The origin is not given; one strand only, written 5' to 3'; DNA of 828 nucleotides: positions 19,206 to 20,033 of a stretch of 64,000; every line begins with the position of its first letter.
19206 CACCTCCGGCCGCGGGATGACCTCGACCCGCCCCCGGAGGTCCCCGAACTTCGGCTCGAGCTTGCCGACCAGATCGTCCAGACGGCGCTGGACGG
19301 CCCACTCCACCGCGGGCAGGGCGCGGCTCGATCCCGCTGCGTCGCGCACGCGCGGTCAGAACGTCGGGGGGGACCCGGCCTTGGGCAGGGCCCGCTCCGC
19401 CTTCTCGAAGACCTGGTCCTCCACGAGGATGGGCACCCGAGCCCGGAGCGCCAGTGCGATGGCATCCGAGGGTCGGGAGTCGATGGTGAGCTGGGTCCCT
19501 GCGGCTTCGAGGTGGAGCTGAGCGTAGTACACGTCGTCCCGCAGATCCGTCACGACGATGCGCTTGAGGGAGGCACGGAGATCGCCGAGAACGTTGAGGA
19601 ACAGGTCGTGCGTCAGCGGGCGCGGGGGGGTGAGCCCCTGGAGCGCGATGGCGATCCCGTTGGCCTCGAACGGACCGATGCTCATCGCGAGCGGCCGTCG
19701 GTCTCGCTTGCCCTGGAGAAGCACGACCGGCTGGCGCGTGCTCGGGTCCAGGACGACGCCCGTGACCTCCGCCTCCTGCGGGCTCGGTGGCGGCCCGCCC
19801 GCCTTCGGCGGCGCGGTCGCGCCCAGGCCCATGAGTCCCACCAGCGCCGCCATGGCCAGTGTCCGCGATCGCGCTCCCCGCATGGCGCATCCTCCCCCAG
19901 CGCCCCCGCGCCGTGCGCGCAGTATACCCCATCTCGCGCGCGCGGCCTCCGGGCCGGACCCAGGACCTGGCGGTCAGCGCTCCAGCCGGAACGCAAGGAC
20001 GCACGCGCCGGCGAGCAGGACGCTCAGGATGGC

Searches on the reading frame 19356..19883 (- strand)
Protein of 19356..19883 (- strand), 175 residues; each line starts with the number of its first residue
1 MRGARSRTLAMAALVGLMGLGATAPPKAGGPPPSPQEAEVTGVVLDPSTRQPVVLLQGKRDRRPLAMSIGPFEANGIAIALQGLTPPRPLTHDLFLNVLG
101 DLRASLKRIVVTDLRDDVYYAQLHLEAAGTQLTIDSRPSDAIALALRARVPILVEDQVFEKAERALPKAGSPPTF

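Call 18: search_protein_families(library=pfam, proteins=[window:19356-19883:-], max_evalue=0.001)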
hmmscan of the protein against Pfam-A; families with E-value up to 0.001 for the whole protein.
window:19356-19883:- (175 aa): 1 family
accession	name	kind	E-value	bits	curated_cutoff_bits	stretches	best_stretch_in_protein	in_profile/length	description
PF02577.19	BFN_dom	-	2.8e-36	124.2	27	1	54-163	1-108/112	Bifunctional nuclease domain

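Call 83: search_protein_families(library=padloc, proteins=[window:19356-19883:-], max_evalue=0.001)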
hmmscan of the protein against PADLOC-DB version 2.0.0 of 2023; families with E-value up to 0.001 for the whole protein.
window:19356-19883:- (175 aa): 0 families

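Call 84: search_protein_families(library=ncbifam, proteins=[window:19356-19883:-], max_evalue=0.00001)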
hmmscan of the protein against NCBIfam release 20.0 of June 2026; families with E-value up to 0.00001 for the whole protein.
window:19356-19883:- (175 aa): 0 families
